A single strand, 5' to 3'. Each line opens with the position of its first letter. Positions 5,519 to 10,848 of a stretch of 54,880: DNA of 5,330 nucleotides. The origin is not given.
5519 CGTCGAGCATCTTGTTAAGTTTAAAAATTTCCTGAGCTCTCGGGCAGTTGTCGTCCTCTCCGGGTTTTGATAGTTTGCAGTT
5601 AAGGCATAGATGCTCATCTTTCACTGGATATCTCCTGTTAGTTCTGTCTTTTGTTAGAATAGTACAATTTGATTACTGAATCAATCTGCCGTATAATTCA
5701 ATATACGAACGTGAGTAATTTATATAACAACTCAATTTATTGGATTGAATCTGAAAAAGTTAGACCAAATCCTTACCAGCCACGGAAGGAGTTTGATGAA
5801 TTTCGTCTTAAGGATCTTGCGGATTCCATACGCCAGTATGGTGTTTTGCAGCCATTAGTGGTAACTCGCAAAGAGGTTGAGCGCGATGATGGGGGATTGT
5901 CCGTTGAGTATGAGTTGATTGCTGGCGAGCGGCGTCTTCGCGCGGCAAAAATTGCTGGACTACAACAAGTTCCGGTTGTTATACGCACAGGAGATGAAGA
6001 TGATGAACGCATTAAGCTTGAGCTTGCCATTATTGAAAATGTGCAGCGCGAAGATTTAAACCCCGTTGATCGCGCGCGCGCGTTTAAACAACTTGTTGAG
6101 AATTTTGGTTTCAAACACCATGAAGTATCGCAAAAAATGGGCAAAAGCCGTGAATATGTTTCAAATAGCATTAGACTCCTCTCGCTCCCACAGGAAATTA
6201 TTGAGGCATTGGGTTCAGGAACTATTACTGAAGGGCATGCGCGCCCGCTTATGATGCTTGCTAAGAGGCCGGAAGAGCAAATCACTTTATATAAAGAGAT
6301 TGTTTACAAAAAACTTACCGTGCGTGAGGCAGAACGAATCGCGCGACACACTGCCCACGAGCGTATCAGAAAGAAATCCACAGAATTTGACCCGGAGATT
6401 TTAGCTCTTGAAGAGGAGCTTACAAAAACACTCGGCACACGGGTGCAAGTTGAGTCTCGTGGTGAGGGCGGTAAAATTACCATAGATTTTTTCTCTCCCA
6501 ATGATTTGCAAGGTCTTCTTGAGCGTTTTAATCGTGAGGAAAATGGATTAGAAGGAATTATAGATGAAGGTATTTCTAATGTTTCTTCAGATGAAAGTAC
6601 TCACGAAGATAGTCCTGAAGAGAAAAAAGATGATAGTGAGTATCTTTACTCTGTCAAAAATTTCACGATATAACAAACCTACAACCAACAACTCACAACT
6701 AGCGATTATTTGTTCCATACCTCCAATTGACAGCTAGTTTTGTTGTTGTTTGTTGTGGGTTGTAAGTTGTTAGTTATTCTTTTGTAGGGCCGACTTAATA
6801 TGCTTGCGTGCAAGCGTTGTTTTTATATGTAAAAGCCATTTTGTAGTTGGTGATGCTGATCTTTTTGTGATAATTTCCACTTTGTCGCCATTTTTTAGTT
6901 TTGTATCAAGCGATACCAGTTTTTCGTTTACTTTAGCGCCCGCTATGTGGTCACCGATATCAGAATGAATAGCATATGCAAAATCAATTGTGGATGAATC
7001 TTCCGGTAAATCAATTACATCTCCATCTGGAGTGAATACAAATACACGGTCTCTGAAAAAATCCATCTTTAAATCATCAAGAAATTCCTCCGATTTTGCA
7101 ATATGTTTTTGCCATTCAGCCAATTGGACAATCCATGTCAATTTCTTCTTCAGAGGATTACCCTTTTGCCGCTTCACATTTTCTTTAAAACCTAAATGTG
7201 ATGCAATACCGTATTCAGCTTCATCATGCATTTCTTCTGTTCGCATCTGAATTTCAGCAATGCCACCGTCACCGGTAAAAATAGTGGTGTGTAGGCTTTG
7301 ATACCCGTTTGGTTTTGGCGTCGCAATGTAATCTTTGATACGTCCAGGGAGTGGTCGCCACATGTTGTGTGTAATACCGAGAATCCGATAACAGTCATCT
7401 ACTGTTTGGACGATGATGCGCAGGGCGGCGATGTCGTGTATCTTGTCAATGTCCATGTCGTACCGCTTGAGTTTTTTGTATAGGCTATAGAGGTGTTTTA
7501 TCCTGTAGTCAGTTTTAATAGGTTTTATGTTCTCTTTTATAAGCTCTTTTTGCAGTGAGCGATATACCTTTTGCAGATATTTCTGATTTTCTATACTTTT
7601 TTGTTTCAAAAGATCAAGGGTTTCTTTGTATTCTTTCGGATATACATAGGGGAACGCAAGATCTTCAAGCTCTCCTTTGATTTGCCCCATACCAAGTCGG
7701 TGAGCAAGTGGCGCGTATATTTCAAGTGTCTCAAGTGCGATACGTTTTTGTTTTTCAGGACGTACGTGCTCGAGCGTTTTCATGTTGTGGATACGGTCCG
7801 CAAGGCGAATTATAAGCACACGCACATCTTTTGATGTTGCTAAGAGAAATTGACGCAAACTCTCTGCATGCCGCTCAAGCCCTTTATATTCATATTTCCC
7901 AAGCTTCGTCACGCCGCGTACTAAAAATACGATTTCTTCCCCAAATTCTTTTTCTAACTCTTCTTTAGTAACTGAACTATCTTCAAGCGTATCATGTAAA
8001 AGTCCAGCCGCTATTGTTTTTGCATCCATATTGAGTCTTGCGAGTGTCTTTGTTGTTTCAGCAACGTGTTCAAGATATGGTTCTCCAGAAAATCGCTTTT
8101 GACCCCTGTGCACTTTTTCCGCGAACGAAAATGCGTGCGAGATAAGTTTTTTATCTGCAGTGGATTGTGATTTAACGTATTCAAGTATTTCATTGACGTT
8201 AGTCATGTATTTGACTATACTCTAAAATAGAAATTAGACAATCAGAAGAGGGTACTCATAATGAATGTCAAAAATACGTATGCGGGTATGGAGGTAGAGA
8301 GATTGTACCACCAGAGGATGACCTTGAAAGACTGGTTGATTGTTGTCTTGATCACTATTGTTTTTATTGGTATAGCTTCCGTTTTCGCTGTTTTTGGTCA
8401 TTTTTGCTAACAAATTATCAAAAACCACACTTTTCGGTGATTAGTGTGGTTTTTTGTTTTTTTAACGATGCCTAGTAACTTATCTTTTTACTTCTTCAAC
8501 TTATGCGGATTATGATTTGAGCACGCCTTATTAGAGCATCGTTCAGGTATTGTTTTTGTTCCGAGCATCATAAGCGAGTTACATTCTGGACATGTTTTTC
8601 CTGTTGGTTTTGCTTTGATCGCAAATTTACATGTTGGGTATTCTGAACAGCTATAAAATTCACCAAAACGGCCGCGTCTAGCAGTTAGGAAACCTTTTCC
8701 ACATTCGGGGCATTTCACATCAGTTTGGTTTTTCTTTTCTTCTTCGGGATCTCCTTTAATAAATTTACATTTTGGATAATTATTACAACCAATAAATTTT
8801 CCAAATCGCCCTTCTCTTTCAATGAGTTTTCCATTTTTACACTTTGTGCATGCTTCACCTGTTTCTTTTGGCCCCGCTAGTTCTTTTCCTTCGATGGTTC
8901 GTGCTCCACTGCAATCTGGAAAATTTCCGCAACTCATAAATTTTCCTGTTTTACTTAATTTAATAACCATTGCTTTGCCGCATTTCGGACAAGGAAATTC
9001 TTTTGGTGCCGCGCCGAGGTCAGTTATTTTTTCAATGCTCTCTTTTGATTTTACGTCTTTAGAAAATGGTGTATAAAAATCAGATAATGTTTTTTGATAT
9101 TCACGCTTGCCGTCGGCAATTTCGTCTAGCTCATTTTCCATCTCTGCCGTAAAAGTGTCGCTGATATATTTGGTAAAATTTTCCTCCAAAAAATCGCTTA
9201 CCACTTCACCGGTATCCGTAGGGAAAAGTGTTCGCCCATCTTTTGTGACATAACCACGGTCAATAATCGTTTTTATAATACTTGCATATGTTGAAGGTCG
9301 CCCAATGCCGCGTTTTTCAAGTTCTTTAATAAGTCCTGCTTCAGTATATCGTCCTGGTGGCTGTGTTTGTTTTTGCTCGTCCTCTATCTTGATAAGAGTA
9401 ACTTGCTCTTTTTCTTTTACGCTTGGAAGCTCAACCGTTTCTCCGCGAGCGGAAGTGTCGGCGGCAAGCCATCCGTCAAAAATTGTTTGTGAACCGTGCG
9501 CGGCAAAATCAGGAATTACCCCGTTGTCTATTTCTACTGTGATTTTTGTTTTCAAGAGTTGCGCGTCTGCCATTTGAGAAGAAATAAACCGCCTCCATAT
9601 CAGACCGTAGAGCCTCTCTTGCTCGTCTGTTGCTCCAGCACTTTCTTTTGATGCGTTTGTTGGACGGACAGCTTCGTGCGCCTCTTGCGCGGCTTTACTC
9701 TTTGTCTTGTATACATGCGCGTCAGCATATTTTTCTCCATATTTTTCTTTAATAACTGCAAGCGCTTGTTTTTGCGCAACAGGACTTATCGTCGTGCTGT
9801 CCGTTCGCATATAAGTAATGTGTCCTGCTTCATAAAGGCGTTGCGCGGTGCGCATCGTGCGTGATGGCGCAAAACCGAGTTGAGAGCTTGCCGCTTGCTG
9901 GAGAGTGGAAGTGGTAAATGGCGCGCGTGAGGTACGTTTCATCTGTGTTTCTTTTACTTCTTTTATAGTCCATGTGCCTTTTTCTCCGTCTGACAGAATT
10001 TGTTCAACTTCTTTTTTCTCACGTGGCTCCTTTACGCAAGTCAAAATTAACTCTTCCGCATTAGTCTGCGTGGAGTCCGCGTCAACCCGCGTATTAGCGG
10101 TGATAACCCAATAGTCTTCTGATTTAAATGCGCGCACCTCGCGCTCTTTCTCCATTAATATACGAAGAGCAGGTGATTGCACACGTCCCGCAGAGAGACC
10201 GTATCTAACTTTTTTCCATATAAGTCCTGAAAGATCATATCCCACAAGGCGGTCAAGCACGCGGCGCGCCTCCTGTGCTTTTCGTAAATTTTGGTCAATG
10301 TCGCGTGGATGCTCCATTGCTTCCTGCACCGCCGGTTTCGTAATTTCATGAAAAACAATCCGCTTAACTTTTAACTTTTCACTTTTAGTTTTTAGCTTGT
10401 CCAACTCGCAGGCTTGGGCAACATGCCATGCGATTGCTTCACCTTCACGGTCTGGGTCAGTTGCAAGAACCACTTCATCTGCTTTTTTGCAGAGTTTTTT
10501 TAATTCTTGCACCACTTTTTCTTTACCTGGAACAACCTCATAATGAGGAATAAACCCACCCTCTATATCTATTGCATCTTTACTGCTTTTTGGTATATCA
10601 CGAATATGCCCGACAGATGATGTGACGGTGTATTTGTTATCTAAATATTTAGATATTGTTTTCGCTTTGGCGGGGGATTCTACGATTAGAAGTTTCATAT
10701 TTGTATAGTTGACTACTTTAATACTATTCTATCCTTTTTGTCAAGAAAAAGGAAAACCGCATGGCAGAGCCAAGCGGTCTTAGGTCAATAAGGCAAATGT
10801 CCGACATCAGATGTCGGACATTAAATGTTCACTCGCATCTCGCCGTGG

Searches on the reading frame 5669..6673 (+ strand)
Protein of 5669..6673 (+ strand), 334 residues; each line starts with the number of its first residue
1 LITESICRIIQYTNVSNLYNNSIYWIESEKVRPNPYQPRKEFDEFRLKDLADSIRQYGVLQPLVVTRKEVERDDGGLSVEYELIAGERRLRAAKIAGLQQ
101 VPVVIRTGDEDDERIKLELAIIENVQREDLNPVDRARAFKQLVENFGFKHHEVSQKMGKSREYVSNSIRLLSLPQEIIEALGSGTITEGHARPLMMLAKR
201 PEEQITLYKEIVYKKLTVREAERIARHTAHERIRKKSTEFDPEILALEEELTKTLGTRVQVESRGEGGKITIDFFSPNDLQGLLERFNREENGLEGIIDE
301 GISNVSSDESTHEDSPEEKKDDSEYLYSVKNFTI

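Call 12: search_protein_families(library=pfam, proteins=[window:5669-6673:+], max_evalue=0.001)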
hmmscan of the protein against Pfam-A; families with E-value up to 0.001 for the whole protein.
window:5669-6673:+ (334 aa): 3 families
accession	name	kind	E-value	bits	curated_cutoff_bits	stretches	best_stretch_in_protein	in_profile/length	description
PF17762.8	HTH_ParB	-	2.3e-31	108.4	22.6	1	128-227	1-99/102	ParB HTH domain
PF02195.25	ParB_N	-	3e-27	95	26.3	1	23-126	3-95/95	ParB N-terminal domain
PF23552.2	ParB_C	-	2.7e-12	46.4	23.8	1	241-287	2-49/50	ParB dimerisation domain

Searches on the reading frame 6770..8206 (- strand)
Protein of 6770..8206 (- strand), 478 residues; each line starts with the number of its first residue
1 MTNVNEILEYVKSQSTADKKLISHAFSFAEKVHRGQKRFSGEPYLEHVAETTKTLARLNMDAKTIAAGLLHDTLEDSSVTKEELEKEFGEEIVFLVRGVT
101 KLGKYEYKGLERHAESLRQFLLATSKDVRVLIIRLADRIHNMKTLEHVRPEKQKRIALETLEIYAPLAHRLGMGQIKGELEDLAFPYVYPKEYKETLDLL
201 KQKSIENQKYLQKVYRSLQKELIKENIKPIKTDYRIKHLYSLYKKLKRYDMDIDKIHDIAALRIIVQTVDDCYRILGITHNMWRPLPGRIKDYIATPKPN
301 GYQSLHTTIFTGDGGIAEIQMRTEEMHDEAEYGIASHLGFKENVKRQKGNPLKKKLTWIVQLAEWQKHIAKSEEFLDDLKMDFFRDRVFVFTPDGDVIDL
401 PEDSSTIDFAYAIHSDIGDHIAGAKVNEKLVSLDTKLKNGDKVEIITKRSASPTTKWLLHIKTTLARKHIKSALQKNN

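Call 12: search_protein_families(library=pfam, proteins=[window:6770-8206:-], max_evalue=0.001)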
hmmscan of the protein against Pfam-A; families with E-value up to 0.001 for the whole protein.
window:6770-8206:- (478 aa): 4 families
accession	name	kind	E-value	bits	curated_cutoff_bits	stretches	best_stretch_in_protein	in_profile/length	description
PF13328.12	HD_4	-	6.9e-47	159.5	27.2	1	25-173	1-155/156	HD domain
PF04607.23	RelA_SpoT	-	1.9e-38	131.7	27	1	235-343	2-111/113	Region found in RelA / SpoT proteins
PF02824.27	TGS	-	1.5e-23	83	22.2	1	388-447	1-60/60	TGS domain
PF01966.28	HD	-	2.6e-08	34.6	22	1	44-142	1-116/116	HD domain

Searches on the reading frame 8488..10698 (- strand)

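Call 12: search_protein_families(library=pfam, proteins=[window:8488-10698:-], max_evalue=0.001)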
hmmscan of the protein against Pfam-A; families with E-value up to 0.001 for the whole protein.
window:8488-10698:- (736 aa): 4 families
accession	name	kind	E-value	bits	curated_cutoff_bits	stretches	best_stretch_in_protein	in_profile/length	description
PF01131.25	Topoisom_bac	-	5.9e-120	401.5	35.1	1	134-538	2-410/411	DNA topoisomerase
PF01396.24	Zn_ribbon_Top1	-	3.3e-38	129.6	32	3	661-698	2-38/39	Topoisomerase DNA binding C4 zinc finger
PF01751.28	Toprim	-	4e-25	88.2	23.1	1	3-119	2-96/96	Toprim domain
PF13662.12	Toprim_4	-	2.7e-05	24.8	25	1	55-114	37-84/85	Toprim domain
